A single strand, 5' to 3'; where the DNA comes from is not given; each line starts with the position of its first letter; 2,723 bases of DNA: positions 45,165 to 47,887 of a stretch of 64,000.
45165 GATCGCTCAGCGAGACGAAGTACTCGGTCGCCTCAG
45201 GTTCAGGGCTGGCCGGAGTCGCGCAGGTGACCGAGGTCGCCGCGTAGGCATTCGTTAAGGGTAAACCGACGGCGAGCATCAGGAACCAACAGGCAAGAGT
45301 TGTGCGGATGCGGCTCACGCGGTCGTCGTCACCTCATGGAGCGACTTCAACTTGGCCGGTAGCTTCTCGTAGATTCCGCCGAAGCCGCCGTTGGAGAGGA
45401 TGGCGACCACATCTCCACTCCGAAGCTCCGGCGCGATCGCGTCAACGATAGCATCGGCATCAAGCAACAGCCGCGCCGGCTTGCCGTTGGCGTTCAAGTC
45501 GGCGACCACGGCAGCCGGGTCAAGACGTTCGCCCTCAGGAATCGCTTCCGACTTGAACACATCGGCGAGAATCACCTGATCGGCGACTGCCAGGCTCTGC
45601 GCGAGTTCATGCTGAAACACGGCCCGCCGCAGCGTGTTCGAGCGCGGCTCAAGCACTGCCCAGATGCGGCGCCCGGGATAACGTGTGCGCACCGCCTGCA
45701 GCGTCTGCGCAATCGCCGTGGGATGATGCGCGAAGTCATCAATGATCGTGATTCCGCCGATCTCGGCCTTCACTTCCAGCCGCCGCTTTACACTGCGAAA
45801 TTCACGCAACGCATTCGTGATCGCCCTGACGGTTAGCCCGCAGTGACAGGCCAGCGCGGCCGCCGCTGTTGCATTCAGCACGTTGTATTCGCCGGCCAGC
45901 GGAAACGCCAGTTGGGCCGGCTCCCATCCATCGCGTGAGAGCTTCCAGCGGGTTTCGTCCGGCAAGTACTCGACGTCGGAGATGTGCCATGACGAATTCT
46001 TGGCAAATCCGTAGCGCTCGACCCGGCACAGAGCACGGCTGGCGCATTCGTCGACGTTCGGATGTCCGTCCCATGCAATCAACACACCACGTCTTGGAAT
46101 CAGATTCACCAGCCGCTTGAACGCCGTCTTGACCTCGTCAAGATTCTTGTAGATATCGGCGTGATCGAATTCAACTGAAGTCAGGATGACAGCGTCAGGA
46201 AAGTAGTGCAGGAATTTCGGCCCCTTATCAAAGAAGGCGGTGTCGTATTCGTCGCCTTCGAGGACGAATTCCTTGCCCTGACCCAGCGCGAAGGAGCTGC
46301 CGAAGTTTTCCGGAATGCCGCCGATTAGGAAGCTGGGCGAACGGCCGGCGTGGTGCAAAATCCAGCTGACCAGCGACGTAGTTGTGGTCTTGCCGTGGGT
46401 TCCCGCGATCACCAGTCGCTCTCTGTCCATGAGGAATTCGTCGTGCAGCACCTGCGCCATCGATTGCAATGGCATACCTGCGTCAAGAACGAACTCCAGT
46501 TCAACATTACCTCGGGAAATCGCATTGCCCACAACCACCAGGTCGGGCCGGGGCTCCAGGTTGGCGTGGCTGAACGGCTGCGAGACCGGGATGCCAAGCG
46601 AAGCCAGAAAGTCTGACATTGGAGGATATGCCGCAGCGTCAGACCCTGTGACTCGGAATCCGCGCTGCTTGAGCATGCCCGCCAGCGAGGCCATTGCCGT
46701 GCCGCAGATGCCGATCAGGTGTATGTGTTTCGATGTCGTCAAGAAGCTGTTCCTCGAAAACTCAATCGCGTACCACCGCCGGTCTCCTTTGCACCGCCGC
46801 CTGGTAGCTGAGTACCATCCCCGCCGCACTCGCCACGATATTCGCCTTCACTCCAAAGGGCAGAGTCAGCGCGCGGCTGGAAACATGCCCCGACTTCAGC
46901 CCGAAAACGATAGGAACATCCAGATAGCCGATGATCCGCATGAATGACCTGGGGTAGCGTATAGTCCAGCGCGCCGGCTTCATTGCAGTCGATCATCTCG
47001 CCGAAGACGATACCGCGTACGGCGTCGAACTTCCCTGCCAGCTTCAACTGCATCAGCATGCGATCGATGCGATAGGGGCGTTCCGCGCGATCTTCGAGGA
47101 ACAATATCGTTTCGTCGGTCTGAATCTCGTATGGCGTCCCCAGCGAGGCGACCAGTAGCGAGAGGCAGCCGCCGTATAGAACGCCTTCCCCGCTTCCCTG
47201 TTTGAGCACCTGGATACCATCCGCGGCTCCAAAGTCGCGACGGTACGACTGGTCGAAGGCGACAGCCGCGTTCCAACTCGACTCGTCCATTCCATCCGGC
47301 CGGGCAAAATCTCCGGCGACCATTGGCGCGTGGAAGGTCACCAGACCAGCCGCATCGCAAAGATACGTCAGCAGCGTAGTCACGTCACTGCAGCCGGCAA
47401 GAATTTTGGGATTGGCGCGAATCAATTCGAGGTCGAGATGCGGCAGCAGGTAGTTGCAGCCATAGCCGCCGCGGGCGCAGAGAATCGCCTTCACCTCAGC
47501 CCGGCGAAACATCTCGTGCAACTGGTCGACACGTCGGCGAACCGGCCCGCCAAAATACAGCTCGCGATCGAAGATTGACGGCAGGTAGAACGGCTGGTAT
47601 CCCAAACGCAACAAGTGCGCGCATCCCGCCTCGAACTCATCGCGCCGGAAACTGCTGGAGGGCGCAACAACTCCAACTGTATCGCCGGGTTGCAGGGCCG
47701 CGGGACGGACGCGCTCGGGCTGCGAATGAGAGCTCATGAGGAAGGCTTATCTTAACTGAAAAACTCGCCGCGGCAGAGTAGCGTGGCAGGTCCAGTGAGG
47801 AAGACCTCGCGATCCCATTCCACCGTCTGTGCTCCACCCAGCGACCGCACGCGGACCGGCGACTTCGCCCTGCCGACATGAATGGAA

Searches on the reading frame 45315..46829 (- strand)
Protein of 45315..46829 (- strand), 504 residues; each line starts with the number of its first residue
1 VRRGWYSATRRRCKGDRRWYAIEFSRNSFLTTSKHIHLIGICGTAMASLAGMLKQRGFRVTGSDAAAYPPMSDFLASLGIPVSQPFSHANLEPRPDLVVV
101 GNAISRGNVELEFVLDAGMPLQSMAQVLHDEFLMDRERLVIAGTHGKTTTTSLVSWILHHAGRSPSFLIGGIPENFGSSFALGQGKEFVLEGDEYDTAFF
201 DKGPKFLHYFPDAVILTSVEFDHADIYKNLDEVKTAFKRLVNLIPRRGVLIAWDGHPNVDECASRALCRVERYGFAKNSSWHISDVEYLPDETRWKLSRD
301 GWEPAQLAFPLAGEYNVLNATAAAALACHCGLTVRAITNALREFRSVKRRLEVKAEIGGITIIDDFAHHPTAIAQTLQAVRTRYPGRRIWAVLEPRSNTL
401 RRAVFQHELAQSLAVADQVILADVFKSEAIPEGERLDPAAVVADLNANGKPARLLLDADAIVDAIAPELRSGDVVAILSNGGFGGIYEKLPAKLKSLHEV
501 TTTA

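Call 3: search_protein_families(library=pfam, proteins=[window:45315-46829:-], max_evalue=0.01)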
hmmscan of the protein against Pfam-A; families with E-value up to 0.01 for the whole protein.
window:45315-46829:- (504 aa): 3 families
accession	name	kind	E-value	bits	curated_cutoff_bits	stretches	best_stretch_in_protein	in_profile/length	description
PF08245.18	Mur_ligase_M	-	5.6e-24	85.6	24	1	141-327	1-200/200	Mur ligase middle domain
PF02875.26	Mur_ligase_C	-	9.6e-20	72.1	28.4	1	349-481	1-127/127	Mur ligase, glutamate ligase domain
PF01225.30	Mur_ligase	-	3.5e-19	69.4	21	1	35-130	1-89/95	Mur ligase family, catalytic domain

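Call 4: search_protein_families(library=ncbifam, proteins=[window:45315-46829:-], max_evalue=0.01)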
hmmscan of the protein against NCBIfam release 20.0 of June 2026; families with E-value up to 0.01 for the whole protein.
window:45315-46829:- (504 aa): 24 families
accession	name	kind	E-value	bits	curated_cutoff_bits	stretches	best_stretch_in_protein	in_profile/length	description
TIGR01081.1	mpl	equivalog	1.9e-131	439.2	388.7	1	35-495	1-448/448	UDP-N-acetylmuramate:L-alanyl-gamma-D-glutamyl-meso-diaminopimelate ligase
TIGR01082.1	murC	equivalog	5.5e-95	319.1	335.1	1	35-484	1-442/449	UDP-N-acetylmuramate--L-alanine ligase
NF011171.0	PRK14573.1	equivalog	1.8e-50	171.7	1015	1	32-481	3-435/809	bifunctional UDP-N-acetylmuramate--L-alanine ligase/D-alanine--D-alanine ligase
TIGR01087.1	murD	equivalog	1.4e-23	83.7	211.95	1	36-381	2-339/441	UDP-N-acetylmuramoyl-L-alanine--D-glutamate ligase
NF001126.0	PRK00139.1-4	equivalog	2.5e-23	82.4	373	1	213-386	196-368/486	UDP-N-acetylmuramoyl-L-alanyl-D-glutamate--2,6-diaminopimelate ligase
NF053645.1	pMurC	equivalog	9.1e-23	80.7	560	2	38-165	3-131/492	pseudomurein biosynthesis peptide ligase pMurC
TIGR01085.1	murE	subfamily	1.5e-22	80.2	257.3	2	212-394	179-365/472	UDP-N-acetylmuramyl-tripeptide synthetase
TIGR01143.1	murF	subfamily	6.9e-22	78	288.6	1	211-394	150-332/418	UDP-N-acetylmuramoyl-tripeptide--D-alanyl-D-alanine ligase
NF001124.0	PRK00139.1-2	equivalog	1.1e-21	77.2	476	1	215-477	203-464/500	UDP-N-acetylmuramoyl-L-alanyl-D-glutamate--2,6-diaminopimelate ligase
NF053648.1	pMurE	equivalog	1.9e-18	66.4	600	2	211-390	190-357/464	pseudomurein biosynthesis peptide ligase pMurE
NF008896.0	PRK11929.1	equivalog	5.2e-17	61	1023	1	214-393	205-391/965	bifunctional UDP-N-acetylmuramoyl-L-alanyl-D-glutamate--2,6-diaminopimelate ligase MurE/UDP-N-acetylmuramoyl-tripeptide--D-alanyl-D-alanine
NF001123.0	PRK00139.1-1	equivalog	1.4e-16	60.2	586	1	212-394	198-383/493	UDP-N-acetylmuramoyl-L-alanyl-D-glutamate--2,6-diaminopimelate ligase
NF053646.1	pMurD1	equivalog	7.6e-12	44.6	610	1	308-382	277-350/465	pseudomurein biosynthesis peptide ligase pMurD1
NF053647.1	pMurD2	equivalog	8.3e-11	41.4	550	2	138-242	101-205/405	pseudomurein biosynthesis peptide ligase pMurD2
NF010628.0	PRK14022.1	equivalog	5.2e-10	38.6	536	1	305-481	287-456/483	UDP-N-acetylmuramoyl-L-alanyl-D-glutamate--L-lysine ligase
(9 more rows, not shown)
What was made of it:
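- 45315..46733 (-): mpl (UDP-MurNAc:L-Ala-gamma-D-Glu-meso-DAP ligase); the homologous part starts near 46733, although the mechanical ORF begins at 46829. TIGR01081 scores 439 bits against a cutoff of 388.7 (call 4).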

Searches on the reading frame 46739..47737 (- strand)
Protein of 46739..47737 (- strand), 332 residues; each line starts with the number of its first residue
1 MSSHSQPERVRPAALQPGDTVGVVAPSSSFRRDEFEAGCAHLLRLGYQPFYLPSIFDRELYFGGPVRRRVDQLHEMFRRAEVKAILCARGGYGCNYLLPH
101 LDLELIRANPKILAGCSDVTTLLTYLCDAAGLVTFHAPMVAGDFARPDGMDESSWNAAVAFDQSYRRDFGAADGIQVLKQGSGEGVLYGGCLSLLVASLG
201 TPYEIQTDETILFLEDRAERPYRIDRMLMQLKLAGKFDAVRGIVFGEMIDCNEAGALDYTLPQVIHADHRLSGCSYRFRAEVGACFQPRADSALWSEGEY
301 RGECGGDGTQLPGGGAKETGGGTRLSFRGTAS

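Call 3: search_protein_families(library=pfam, proteins=[window:46739-47737:-], max_evalue=0.01)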
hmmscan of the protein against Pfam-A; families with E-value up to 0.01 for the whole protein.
window:46739-47737:- (332 aa): 2 families
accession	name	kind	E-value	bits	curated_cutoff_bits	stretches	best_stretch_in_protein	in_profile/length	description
PF02016.21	Peptidase_S66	-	4.2e-33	114.5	25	1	21-137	1-121/121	LD-carboxypeptidase N-terminal domain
PF17676.7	Peptidase_S66C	-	8.7e-25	88.1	23.7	1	184-265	1-86/120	LD-carboxypeptidase C-terminal domain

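Call 4: search_protein_families(library=ncbifam, proteins=[window:46739-47737:-], max_evalue=0.01)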
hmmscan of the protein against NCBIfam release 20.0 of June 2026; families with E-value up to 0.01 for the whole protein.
window:46739-47737:- (332 aa): 1 family
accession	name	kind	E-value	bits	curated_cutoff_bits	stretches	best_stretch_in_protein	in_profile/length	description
NF008424.0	PRK11253.1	equivalog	1.5e-34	119.5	378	1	20-250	6-239/308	muramoyltetrapeptide carboxypeptidase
